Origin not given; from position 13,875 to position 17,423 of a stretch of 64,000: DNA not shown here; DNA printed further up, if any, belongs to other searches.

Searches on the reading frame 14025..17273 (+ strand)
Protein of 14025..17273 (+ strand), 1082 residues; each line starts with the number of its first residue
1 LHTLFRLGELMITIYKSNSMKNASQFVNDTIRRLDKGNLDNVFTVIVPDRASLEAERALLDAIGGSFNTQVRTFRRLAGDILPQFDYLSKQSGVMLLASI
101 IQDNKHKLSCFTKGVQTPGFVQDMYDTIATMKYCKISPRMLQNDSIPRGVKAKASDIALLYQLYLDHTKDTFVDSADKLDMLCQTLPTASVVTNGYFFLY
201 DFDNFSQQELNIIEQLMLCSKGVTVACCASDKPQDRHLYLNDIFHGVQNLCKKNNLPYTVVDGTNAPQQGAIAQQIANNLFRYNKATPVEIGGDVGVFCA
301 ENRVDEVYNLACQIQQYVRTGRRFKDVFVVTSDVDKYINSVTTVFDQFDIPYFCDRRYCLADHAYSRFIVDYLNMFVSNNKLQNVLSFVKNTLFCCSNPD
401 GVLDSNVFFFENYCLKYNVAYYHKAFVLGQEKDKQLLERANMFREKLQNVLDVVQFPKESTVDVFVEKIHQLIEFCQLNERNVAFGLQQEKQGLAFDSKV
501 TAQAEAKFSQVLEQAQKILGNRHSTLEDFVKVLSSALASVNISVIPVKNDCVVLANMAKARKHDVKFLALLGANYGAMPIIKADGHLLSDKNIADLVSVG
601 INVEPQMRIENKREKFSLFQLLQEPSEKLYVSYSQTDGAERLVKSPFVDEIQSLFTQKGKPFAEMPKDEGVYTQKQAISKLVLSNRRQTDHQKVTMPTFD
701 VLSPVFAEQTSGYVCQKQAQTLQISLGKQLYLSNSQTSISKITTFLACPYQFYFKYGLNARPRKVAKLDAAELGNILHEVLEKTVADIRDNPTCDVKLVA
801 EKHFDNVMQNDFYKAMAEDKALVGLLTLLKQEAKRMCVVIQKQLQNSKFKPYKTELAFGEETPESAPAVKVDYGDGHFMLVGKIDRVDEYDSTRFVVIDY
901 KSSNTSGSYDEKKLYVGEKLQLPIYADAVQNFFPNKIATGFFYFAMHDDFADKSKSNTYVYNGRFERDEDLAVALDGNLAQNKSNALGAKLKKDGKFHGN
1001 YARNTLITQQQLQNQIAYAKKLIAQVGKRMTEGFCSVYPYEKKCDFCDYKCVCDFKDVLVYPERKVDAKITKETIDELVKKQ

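Call 10: search_protein_families(library=pfam, proteins=[window:14025-17273:+], max_evalue=0.01)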
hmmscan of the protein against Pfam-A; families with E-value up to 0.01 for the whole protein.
window:14025-17273:+ (1082 aa): 3 families
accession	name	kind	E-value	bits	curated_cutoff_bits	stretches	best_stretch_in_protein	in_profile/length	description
PF21445.3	ADDB_N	-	1.9e-40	139.3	26.6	1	25-252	12-256/290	ADDB, N-terminal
PF12705.13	PDDEXK_1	-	7.8e-37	128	22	1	737-1054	2-247/247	PD-(D/E)XK nuclease superfamily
PF13361.12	UvrD_C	-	0.0073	16.2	25.6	0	273-376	17-122/350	UvrD-like helicase C-terminal domain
